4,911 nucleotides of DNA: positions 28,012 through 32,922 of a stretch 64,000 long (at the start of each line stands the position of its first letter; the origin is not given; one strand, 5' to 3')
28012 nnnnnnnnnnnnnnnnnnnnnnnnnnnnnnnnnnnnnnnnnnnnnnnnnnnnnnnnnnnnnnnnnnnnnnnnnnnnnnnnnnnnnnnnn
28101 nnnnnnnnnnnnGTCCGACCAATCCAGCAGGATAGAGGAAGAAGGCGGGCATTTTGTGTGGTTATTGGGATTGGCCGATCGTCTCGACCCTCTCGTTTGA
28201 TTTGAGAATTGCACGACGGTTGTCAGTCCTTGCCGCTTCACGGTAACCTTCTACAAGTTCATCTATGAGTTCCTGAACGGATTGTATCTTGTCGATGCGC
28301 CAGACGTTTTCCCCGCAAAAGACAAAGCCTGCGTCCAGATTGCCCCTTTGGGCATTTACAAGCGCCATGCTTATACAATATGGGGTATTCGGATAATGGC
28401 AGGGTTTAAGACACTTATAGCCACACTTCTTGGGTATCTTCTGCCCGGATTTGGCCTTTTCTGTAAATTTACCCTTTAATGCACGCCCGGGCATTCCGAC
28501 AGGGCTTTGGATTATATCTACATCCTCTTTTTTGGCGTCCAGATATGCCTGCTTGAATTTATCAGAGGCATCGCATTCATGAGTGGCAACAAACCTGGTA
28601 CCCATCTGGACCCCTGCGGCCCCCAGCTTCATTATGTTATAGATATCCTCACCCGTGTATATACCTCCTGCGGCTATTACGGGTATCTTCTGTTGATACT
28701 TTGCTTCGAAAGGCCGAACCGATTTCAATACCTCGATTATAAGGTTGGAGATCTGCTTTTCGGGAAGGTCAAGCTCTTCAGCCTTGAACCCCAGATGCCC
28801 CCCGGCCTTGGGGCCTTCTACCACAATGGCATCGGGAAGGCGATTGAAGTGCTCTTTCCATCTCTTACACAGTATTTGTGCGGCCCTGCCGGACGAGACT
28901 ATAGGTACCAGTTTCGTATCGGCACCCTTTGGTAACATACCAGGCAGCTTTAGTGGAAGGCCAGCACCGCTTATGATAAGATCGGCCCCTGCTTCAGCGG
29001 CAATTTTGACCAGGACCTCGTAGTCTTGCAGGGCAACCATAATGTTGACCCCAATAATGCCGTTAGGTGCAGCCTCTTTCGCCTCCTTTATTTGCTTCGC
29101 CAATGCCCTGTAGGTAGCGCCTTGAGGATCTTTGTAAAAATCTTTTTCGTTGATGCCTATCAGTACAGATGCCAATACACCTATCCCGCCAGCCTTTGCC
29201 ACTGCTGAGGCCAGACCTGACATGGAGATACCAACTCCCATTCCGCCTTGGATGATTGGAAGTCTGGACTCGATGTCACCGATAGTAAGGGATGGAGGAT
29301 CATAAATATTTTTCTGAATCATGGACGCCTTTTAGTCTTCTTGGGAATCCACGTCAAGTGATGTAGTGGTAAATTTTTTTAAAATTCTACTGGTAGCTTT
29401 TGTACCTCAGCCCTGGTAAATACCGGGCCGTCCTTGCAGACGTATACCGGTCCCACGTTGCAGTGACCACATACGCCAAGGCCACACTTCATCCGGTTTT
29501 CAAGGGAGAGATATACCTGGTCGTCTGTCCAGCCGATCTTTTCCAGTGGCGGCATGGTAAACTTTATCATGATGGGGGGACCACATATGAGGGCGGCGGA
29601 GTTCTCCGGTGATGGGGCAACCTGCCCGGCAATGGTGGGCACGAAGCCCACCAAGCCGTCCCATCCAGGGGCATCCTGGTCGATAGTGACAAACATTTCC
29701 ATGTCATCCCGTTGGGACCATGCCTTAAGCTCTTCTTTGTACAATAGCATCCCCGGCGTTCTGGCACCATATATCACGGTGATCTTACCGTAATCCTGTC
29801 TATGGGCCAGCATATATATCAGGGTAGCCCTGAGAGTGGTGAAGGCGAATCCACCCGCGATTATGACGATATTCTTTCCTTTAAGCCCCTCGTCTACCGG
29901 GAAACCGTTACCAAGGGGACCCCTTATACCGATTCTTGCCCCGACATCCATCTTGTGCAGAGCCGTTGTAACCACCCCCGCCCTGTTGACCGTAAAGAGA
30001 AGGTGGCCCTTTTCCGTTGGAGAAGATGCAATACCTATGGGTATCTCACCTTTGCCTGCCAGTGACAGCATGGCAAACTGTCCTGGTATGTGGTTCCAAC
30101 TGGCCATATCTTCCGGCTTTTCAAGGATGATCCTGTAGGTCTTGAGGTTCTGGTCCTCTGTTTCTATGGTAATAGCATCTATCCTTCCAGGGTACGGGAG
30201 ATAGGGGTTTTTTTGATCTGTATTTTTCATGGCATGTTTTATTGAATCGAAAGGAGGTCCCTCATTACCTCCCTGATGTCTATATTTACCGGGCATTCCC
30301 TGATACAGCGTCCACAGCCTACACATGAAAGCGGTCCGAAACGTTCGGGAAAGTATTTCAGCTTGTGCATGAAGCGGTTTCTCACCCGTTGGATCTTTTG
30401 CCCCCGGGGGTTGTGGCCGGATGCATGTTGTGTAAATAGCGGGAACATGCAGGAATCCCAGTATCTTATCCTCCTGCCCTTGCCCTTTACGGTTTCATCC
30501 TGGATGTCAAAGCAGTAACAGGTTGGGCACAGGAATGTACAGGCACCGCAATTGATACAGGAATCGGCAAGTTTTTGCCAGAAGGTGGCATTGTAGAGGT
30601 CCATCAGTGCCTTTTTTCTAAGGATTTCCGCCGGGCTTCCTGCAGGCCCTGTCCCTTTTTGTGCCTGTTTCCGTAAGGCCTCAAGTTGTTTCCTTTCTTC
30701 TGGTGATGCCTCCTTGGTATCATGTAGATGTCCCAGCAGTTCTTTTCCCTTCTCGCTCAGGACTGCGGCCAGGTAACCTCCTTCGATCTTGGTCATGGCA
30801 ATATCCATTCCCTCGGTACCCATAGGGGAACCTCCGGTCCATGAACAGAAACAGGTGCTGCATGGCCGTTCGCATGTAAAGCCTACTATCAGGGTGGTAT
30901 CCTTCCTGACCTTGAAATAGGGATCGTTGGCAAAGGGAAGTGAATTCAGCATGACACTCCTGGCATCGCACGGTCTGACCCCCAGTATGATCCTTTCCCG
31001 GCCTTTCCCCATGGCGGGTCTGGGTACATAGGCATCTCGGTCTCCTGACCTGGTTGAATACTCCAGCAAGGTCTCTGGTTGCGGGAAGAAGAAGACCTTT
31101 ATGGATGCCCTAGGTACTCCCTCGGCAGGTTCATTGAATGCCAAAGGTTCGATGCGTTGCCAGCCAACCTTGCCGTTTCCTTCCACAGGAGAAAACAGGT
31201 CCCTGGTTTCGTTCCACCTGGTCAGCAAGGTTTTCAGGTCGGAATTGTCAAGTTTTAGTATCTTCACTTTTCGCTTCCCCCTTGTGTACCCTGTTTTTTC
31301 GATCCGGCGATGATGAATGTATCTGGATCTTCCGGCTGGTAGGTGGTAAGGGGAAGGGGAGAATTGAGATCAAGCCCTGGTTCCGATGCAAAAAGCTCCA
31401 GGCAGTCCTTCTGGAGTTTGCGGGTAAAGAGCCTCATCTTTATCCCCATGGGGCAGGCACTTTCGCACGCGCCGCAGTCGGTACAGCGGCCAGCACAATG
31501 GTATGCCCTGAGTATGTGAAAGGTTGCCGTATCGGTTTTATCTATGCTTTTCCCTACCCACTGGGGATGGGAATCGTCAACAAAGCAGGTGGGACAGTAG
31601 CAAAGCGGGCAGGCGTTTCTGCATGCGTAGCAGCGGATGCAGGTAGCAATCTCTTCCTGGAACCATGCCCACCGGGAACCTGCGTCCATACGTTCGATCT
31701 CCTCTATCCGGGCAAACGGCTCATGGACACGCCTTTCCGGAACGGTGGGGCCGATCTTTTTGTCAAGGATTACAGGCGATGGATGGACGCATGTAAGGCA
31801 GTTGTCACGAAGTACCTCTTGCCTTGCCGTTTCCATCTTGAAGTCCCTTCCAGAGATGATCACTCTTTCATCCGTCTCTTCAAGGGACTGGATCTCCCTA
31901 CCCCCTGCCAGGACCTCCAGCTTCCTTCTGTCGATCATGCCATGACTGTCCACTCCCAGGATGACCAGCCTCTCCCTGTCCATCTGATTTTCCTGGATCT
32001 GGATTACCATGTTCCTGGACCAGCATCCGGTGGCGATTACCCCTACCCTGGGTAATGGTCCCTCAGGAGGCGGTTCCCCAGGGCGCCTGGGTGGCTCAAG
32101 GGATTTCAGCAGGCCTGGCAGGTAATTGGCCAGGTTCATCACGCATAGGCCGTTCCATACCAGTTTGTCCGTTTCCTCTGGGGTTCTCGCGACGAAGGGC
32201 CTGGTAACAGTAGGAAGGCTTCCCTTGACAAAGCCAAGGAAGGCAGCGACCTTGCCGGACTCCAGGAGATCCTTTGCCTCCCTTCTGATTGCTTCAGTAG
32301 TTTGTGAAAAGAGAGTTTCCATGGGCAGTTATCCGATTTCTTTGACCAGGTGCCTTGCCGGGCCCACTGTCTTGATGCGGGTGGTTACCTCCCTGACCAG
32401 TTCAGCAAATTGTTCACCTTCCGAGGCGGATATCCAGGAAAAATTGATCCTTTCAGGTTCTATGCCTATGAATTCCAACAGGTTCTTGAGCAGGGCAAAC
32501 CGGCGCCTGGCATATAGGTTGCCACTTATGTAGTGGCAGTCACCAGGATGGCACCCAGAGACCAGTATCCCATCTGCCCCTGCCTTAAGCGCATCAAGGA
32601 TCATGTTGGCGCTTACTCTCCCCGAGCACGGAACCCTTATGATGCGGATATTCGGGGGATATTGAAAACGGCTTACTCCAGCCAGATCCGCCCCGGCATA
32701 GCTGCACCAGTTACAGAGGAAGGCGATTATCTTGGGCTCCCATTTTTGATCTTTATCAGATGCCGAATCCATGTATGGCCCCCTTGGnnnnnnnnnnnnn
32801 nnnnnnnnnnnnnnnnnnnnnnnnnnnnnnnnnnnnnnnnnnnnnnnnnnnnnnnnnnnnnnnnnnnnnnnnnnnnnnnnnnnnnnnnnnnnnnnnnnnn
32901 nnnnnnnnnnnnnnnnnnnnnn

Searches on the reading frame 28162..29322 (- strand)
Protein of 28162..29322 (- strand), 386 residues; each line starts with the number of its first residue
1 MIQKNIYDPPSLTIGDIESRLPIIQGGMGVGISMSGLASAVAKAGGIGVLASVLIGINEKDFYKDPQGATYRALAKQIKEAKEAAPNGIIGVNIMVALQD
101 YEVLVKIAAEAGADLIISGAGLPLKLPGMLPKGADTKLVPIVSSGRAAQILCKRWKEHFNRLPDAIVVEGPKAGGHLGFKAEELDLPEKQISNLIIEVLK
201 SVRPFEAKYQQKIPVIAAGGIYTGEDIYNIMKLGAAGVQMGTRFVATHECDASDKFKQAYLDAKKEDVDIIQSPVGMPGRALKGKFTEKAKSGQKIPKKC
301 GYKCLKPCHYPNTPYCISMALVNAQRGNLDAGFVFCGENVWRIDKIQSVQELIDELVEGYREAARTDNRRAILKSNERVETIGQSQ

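Call 21: search_protein_families(library=ncbifam, proteins=[window:28162-29322:-], max_evalue=0.00001)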
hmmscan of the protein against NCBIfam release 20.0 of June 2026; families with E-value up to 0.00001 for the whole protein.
window:28162-29322:- (386 aa): 2 families
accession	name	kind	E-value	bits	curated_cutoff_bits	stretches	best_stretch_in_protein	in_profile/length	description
TIGR03151.1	enACPred_II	equivalog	3.4e-39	134.9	453.1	1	20-363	11-303/307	enoyl-[acyl-carrier-protein] reductase FabK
NF002702.0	PRK02506.1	equivalog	3.1e-06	26.5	301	1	199-245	230-276/313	dihydroorotate oxidase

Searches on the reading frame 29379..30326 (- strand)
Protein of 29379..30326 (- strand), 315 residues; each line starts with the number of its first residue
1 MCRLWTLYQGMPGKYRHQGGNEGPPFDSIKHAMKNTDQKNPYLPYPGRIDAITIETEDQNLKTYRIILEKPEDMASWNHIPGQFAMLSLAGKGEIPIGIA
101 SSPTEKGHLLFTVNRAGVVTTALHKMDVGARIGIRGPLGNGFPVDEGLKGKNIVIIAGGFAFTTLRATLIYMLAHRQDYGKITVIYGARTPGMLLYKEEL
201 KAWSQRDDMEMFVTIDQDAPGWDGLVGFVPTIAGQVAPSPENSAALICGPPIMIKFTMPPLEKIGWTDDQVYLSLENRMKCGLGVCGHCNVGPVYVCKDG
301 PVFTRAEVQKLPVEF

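Call 21: search_protein_families(library=ncbifam, proteins=[window:29379-30326:-], max_evalue=0.00001)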
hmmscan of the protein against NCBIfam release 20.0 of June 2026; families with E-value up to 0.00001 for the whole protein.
window:29379-30326:- (315 aa): 23 families
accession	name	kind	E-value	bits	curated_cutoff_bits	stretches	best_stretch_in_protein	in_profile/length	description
NF006220.0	PRK08345.1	subfamily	1.3e-66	224.9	395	1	38-305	4-284/294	cytochrome-c3 hydrogenase subunit gamma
NF040835.1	sulfhyd_HydG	equivalog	1.7e-58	198.2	650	1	36-308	9-284/292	NADPH-dependent hydrogenase/sulfhydrogenase 1 subunit gamma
TIGR02911.1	sulfite_red_B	equivalog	2.3e-50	171.1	288.6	1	78-311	30-259/261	anaerobic sulfite reductase subunit AsrB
NF040830.1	sulfhyd_ShyC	equivalog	4.3e-49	167.2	600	2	40-201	2-158/288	NAD(P)-dependent hydrogenase/sulfhydrogenase 2 subunit gamma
NF000796.0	PRK00054.1-1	equivalog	4.7e-43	147.3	224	1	54-310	11-237/254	dihydroorotate dehydrogenase electron transfer subunit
NF004862.0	PRK06222.1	subfamily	6.9e-24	84.8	220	1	77-308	26-248/281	sulfide/dihydroorotate dehydrogenase-like FAD/NAD-binding protein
NF000798.0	PRK00054.1-3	equivalog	2.4e-22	79.8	219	1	78-308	30-242/244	dihydroorotate dehydrogenase electron transfer subunit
NF000799.0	PRK00054.1-4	equivalog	7e-22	77.7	314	1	74-308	28-256/258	dihydroorotate dehydrogenase electron transfer subunit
NF009414.0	PRK12778.1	equivalog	9e-21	73.8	1103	1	61-308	12-248/752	bifunctional dihydroorotate dehydrogenase B NAD binding subunit/NADPH-dependent glutamate synthase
NF000797.0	PRK00054.1-2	equivalog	1.4e-19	70.4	270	1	96-307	62-264/267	dihydroorotate dehydrogenase electron transfer subunit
NF005963.0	PRK08051.1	equivalog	1.2e-15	57.5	230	1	59-261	14-214/233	NAD(P)H-flavin reductase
NF058606.1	GlBtMonoRdsGbcB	equivalog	1.1e-13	50.9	500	1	55-266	22-237/362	glycine betaine monooxygenase reductase subunit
TIGR01941.1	nqrF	equivalog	8.5e-13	48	295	1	97-273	225-400/405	NADH:ubiquinone reductase (Na(+)-transporting) subunit F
NF045803.1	MethMoxFADbindMmoC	equivalog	2.3e-12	46.4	500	1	60-273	118-337/343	aromatic/alkene monooxygenase hydroxylase FAD-binding subunit MmoC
NF009415.0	PRK12779.1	equivalog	1.1e-11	43.5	1519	1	78-294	676-895/944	putative bifunctional glutamate synthase subunit beta/2-polyprenylphenol hydroxylase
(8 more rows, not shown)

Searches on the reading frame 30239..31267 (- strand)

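Call 21: search_protein_families(library=ncbifam, proteins=[window:30239-31267:-], max_evalue=0.00001)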
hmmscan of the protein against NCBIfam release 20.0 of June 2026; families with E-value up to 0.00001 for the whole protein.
window:30239-31267:- (342 aa): 4 families
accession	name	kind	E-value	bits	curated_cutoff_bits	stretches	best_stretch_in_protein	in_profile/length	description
NF040829.1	sulfhyd_ShyB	equivalog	2.3e-40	138.6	690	1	87-337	79-328/334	NAD(P)-dependent hydrogenase/sulfhydrogenase 2 subunit beta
NF040833.1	sulfhyd_HydB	equivalog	7.9e-39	133.5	750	1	1-341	1-338/367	NADPH-dependent hydrogenase/sulfhydrogenase 1 subunit beta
TIGR02910.1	sulfite_red_A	equivalog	3.2e-37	128.5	323.15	1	90-336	88-324/334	anaerobic sulfite reductase subunit AsrA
NF038196.1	ferrodoxin_EFR1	subfamily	3.1e-06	27.4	75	0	204-249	153-198/242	EFR1 family ferrodoxin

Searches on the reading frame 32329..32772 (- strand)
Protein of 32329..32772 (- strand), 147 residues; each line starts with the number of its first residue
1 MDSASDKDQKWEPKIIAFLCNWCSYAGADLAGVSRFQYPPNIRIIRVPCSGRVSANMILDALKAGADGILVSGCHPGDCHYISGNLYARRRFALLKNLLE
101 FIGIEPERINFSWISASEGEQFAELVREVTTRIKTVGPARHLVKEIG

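Call 21: search_protein_families(library=ncbifam, proteins=[window:32329-32772:-], max_evalue=0.00001)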
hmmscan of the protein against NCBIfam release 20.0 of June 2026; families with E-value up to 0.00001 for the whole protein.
window:32329-32772:- (147 aa): 3 families
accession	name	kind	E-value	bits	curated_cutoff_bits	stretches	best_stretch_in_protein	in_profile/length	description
NF040770.1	hetero_SS_HdrA2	exception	4.7e-55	187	1100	1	6-139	641-774/777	CoB-CoM heterodisulfide reductase HdrA2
NF045873.1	F420_non_VhuD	exception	9.5e-39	132.5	215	1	12-139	1-128/132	F420-non-reducing hydrogenase iron-sulfur subunit VhuD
NF041891.1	hdrA_Methbact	equivalog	1.9e-15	56.2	1300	1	8-134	639-759/762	ferredoxin:CoB-CoM heterodisulfide reductase subunit HdrA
